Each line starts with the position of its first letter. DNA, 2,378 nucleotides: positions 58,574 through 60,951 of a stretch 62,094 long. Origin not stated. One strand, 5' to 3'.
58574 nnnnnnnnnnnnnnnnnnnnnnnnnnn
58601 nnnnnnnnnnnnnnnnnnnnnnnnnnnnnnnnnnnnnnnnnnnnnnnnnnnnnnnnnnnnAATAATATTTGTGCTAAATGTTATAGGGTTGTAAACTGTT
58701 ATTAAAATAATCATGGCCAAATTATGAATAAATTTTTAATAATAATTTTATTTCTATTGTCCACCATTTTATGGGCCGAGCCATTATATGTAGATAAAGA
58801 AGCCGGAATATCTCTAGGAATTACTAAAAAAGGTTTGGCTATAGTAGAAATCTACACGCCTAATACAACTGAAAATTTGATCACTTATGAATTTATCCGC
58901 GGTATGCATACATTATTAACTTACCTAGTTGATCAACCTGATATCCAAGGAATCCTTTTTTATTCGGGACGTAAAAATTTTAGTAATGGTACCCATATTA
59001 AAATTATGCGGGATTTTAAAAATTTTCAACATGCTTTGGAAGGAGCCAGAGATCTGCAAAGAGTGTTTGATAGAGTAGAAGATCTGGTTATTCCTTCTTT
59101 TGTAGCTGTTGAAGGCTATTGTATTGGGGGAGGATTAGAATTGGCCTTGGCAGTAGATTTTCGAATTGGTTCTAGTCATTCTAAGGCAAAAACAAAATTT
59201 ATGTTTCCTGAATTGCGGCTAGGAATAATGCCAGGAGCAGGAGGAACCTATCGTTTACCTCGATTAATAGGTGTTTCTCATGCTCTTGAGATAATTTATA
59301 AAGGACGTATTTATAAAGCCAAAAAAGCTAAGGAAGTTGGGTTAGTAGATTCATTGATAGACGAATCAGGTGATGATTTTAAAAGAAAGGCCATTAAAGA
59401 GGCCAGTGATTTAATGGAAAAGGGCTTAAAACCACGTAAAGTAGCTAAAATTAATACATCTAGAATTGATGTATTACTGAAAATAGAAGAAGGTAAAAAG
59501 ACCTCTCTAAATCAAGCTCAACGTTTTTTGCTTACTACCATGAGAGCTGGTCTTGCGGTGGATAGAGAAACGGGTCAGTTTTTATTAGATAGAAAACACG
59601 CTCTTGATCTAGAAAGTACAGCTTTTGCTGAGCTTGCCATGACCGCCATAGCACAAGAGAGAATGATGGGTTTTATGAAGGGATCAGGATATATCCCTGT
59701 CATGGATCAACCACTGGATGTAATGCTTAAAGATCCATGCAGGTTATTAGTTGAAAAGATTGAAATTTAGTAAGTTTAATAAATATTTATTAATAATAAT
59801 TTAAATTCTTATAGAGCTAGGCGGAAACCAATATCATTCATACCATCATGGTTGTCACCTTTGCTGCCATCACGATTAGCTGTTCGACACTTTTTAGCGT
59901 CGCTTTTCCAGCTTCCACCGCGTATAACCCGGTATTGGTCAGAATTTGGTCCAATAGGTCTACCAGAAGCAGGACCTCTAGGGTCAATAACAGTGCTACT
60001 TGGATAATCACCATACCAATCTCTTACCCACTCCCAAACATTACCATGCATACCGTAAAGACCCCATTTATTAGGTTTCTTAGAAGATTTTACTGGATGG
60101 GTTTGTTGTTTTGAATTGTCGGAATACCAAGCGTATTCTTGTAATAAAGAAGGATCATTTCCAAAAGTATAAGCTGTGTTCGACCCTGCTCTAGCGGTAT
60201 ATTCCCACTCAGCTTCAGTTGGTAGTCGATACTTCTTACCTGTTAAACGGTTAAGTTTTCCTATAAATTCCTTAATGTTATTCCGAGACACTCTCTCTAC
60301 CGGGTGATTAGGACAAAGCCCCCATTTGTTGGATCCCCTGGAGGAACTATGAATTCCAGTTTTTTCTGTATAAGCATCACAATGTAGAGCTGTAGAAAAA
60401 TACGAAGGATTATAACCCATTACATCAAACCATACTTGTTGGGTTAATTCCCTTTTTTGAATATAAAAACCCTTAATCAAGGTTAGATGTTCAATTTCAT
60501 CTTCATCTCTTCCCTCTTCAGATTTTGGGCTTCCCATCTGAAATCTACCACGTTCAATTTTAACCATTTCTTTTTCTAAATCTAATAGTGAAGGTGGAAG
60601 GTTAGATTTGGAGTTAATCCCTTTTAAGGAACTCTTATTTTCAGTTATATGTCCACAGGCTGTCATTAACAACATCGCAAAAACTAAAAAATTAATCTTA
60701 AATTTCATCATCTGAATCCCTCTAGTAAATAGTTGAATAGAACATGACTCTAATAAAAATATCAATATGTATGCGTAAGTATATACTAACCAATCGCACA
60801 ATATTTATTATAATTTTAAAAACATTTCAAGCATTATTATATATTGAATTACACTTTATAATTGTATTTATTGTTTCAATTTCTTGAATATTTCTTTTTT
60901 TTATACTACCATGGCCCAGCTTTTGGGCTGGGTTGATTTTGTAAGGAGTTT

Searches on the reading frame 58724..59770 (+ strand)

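Call 3: search_protein_families(library=pfam, proteins=[window:58724-59770:+], max_evalue=1)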
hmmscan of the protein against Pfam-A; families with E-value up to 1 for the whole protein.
window:58724-59770:+ (348 aa): 3 families
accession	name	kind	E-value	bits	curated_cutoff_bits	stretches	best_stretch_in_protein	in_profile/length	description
PF00378.25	ECH_1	-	7.6e-32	111.1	27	1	35-240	3-200/251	Enoyl-CoA hydratase/isomerase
PF16113.10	ECH_2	-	2.4e-13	50.7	27.2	1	51-225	13-185/335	Enoyl-CoA hydratase/isomerase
PF01738.24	DLH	-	0.094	12.7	21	1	93-145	64-117/217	Dienelactone hydrolase family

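Call 4: search_protein_families(library=ncbifam, proteins=[window:58724-59770:+], max_evalue=1)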
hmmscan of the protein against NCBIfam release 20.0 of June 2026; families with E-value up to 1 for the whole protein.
window:58724-59770:+ (348 aa): 73 families (the best 25 are shown)
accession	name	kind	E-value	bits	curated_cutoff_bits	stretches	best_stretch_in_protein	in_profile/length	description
NF008363.0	PRK11154.1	equivalog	4.5e-47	160.6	869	1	28-314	6-287/708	fatty acid oxidation complex subunit alpha FadJ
NF008727.0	PRK11730.1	equivalog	6.8e-43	147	870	1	30-318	9-294/717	fatty acid oxidation complex subunit alpha FadB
TIGR02440.1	FadJ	equivalog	1.2e-41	142.8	968.45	1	30-309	3-277/699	fatty acid oxidation complex subunit alpha FadJ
TIGR02437.1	FadB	equivalog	4.3e-39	134.5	933.55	1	30-312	9-288/714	fatty acid oxidation complex subunit alpha FadB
TIGR02441.1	fa_ox_alpha_mit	equivalog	2.2e-37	128.6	964.65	1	35-225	20-209/737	fatty acid oxidation complex subunit alpha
NF004475.0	PRK05809.1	subfamily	4.6e-35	121.4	394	1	36-242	12-211/260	short-chain-enoyl-CoA hydratase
NF005802.0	PRK07657.1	equivalog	8.2e-33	114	363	1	29-242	5-211/260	enoyl-CoA hydratase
NF006007.0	PRK08138.1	subfamily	1.2e-31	110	355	1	29-230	9-200/261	enoyl-CoA hydratase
NF005803.0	PRK07658.1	equivalog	2.2e-31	109.2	313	1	47-234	19-200/257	enoyl-CoA hydratase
NF051848.1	EnCoAHydtEchA19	equivalog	6.3e-28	98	400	1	40-233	12-200/258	enoyl-CoA hydratase EchA19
NF004517.0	PRK05862.1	equivalog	1.6e-27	96.7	396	1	37-238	13-204/257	enoyl-CoA hydratase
NF006566.0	PRK09076.1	subfamily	3.5e-26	92.4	286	1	38-232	15-201/260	enoyl-CoA hydratase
NF006699.0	PRK09245.1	subfamily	7.6e-26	90.9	354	1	38-214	13-191/266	crotonase/enoyl-CoA hydratase family protein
NF007239.0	PRK09674.1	equivalog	1.2e-25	90.4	371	1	41-236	17-202/257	2,3-dehydroadipyl-CoA hydratase PaaF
NF004524.0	PRK05869.1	equivalog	1.9e-25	89.6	326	1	32-233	12-204/254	enoyl-CoA hydratase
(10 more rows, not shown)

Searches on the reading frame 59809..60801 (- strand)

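Call 3: search_protein_families(library=pfam, proteins=[window:59809-60801:-], max_evalue=1)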
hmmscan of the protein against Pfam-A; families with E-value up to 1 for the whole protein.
window:59809-60801:- (330 aa): 2 families
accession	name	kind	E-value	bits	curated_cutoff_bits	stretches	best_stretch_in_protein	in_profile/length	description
PF03781.23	FGE-sulfatase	-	2e-44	152.6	23.3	1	77-329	3-254/255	Sulfatase-modifying factor enzyme 1-like domain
PF04814.19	HNF-1_N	-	0.14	13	29.7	1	70-139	87-155/175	Hepatocyte nuclear factor 1 (HNF-1), N terminus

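Call 4: search_protein_families(library=ncbifam, proteins=[window:59809-60801:-], max_evalue=1)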
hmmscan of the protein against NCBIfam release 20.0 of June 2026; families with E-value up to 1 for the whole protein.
window:59809-60801:- (330 aa): 10 families
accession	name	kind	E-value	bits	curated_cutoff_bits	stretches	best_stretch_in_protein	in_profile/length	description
NF051459.1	pyoverdine_PvdO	equivalog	1.3e-28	99.9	500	1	78-328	35-276/280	dihydropyoverdine dehydrogenase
TIGR03525.2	GldK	equivalog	3.7e-27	95.7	350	2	182-328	247-403/408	T9SS ring complex lipoprotein PorK/GldK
TIGR03440.2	egtB_TIGR03440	equivalog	5.4e-19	68.6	360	2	190-313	292-399/413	ergothioneine biosynthesis protein EgtB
TIGR02171.1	Fb_sc_TIGR02171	subfamily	5.5e-17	61.1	544.35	1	188-329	156-280/912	TIGR02171 family lipoprotein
TIGR03524.1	GldJ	equivalog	7.8e-16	57.8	458.2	3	225-263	328-365/559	gliding motility lipoprotein GldJ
NF041186.1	SenA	equivalog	2.2e-10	40.5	420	1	75-327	166-379/382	selenoneine synthase SenA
TIGR03530.1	GldJ_short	equivalog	2.3e-09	36.7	382.9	2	242-329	296-389/396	gliding motility lipoprotein GldJ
TIGR04344.1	ovoA_Nterm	equivalog_domain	4.4e-08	32.4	400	1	165-311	295-429/444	5-histidylcysteine sulfoxide synthase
NF047408.1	SA0632_fam_LP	equivalog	0.073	12.7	70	1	32-60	1-28/68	SA0632 family lipoprotein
NF058647.1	lipo_LytA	equivalog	0.099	12.9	110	1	32-60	1-29/107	acidic lipoprotein LytA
